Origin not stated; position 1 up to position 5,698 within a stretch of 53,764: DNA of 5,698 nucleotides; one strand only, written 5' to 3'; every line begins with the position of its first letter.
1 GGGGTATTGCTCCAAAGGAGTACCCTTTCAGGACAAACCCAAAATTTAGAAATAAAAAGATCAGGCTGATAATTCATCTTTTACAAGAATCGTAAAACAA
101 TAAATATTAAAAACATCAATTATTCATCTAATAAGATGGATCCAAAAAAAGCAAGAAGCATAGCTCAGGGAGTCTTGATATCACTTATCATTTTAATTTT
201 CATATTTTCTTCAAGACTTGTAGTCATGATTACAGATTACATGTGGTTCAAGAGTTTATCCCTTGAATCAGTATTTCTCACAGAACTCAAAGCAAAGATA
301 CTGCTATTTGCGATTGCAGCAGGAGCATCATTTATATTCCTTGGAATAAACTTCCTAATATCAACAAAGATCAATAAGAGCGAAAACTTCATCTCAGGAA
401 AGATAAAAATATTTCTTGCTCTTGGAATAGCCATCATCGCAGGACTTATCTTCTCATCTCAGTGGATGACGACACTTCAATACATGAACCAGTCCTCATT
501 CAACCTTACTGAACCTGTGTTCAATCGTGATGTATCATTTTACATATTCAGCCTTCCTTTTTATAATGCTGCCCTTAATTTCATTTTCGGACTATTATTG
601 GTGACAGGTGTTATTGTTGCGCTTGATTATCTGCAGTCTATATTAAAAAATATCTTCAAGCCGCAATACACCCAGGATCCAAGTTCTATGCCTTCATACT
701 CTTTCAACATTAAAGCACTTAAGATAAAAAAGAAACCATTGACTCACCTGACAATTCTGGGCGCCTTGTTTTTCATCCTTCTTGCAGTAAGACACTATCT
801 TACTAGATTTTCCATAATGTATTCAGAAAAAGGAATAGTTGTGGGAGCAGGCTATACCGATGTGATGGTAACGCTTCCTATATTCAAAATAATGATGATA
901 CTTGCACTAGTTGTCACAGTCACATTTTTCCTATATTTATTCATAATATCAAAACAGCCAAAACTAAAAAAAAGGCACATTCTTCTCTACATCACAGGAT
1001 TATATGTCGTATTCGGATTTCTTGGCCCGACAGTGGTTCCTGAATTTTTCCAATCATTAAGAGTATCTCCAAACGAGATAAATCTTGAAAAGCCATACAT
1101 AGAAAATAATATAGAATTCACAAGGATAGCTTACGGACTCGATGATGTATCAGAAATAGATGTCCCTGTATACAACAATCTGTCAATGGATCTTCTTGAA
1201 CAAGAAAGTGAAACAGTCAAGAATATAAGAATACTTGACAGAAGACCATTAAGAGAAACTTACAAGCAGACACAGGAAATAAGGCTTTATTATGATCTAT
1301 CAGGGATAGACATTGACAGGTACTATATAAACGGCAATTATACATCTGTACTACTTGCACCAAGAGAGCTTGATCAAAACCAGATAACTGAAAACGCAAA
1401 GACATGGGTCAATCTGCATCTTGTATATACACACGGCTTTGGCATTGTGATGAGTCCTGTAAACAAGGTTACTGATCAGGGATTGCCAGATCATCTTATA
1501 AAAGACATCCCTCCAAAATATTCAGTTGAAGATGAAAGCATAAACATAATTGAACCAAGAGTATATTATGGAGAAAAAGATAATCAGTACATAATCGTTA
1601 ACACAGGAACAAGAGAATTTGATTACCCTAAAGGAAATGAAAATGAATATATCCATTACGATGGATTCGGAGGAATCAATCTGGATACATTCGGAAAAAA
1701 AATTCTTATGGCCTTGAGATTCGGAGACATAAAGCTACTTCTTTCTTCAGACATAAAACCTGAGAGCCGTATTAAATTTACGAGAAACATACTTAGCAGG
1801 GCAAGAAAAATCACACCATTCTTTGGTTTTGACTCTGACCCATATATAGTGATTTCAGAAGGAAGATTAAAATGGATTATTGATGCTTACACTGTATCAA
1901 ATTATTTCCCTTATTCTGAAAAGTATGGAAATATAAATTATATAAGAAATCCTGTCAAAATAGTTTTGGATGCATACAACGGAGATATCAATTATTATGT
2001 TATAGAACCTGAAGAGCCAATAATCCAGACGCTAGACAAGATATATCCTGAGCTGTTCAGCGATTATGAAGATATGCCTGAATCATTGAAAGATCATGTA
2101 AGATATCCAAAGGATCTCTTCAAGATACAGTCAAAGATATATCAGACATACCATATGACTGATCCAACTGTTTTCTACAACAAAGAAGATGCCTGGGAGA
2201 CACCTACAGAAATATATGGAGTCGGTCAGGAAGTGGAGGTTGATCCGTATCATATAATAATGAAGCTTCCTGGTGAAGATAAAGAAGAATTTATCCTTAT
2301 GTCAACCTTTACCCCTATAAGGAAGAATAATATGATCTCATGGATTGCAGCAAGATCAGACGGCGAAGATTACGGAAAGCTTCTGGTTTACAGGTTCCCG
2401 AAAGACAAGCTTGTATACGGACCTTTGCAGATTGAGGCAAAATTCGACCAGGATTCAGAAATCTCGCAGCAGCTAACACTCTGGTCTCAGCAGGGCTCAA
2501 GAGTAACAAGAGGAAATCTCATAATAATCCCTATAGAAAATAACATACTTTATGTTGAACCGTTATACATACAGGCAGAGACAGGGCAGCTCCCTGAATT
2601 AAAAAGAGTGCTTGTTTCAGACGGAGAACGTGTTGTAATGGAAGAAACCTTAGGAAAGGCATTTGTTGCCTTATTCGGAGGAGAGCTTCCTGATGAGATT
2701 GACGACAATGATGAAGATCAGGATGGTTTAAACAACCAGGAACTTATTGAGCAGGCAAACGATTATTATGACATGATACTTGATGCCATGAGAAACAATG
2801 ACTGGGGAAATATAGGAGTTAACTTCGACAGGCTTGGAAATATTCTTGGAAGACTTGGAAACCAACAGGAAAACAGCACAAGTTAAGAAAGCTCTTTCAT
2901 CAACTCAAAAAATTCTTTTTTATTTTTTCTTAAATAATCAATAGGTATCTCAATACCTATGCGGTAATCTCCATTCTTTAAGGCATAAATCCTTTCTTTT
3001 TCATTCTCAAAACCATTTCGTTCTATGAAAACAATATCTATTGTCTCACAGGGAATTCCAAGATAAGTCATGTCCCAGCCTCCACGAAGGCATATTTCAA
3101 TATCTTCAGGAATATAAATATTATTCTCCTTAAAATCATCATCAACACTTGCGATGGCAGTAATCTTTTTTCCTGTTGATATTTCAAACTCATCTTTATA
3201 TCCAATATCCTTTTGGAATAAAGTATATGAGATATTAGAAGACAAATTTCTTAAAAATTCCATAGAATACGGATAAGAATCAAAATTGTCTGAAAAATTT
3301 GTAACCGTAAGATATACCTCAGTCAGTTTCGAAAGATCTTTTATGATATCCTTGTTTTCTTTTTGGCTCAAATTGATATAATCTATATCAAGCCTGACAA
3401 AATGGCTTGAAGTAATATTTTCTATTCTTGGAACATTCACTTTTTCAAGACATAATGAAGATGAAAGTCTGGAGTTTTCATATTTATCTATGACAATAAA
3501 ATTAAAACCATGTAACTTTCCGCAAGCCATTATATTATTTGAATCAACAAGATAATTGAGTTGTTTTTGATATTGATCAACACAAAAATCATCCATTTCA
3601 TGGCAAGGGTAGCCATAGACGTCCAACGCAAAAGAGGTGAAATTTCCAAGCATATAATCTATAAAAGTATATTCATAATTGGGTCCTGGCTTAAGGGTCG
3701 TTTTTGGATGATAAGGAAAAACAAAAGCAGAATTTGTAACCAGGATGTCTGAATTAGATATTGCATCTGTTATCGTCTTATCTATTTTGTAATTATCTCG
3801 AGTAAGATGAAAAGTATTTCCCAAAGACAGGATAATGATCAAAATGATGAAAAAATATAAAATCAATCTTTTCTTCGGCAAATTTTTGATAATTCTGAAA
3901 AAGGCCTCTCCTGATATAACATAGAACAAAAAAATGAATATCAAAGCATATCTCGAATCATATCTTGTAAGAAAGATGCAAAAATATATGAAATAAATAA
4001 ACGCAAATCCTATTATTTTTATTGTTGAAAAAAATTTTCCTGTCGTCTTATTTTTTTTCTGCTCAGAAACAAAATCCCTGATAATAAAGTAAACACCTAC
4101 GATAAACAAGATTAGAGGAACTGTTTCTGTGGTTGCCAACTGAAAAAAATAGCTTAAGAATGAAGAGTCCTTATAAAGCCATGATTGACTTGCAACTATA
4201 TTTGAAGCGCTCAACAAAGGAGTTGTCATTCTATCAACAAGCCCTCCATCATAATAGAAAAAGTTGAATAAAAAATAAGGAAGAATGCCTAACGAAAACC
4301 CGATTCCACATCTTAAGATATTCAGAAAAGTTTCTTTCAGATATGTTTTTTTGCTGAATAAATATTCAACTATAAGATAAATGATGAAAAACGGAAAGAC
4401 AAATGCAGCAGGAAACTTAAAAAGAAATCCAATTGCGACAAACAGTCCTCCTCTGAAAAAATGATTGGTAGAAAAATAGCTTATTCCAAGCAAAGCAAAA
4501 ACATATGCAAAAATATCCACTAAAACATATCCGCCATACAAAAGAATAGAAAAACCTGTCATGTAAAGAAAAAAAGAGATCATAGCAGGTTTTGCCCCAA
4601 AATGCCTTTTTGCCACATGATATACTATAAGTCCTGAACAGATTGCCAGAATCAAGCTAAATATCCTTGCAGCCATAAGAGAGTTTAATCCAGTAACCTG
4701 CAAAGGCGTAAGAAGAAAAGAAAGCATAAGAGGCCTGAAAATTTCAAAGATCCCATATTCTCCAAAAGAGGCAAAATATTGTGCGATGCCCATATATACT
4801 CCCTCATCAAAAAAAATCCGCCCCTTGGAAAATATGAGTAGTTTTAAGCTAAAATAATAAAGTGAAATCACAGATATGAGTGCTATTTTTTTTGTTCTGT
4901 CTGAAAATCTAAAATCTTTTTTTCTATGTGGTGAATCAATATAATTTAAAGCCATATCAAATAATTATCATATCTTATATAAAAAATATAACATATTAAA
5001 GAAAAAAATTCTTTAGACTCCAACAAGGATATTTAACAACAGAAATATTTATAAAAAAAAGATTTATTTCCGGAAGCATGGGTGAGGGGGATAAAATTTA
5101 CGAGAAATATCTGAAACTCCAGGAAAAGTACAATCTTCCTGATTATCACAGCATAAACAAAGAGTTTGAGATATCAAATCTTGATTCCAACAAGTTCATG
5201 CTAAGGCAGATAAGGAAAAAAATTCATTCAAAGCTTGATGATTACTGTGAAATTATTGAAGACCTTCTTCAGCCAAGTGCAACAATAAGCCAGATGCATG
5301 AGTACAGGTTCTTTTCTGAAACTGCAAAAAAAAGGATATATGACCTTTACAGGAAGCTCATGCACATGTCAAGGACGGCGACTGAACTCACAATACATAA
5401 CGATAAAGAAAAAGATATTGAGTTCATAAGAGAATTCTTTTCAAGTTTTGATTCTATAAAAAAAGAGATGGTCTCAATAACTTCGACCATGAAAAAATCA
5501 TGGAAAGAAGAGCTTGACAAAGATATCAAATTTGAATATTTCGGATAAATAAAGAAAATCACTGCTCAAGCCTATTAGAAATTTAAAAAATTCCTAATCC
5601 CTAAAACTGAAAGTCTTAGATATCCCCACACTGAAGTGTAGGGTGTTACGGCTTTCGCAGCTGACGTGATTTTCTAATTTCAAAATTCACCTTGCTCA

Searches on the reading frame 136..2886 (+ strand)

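Call 60: search_protein_families(library=pfam, proteins=[window:136-2886:+], max_evalue=0.001)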
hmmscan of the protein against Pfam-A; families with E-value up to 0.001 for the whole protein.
window:136-2886:+ (916 aa): 1 family
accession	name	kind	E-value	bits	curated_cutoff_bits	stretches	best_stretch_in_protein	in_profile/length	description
PF03699.18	UPF0182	-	2.4e-277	922.6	27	1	14-783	4-770/770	Uncharacterised protein family (UPF0182)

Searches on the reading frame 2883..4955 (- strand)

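Call 60: search_protein_families(library=pfam, proteins=[window:2883-4955:-], max_evalue=0.001)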
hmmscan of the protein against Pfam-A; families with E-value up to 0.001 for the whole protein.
window:2883-4955:- (690 aa): 1 family
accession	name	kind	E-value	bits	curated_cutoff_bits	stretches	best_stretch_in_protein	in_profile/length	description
PF13231.12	PMT_2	-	3.7e-07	30.9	26.1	1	75-206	3-145/160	Dolichyl-phosphate-mannose-protein mannosyltransferase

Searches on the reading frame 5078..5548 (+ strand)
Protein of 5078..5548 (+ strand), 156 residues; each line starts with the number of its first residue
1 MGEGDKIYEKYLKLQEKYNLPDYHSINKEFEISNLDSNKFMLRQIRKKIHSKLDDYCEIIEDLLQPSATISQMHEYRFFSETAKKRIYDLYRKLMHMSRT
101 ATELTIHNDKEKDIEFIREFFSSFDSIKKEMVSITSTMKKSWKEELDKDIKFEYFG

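Call 60: search_protein_families(library=pfam, proteins=[window:5078-5548:+], max_evalue=0.001)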
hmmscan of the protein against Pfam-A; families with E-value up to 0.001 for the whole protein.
window:5078-5548:+ (156 aa): 1 family
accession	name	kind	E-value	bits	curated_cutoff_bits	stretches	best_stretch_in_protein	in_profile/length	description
PF00772.26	DnaB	-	0.00084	19.8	23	0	70-116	26-72/103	DnaB-like helicase N terminal domain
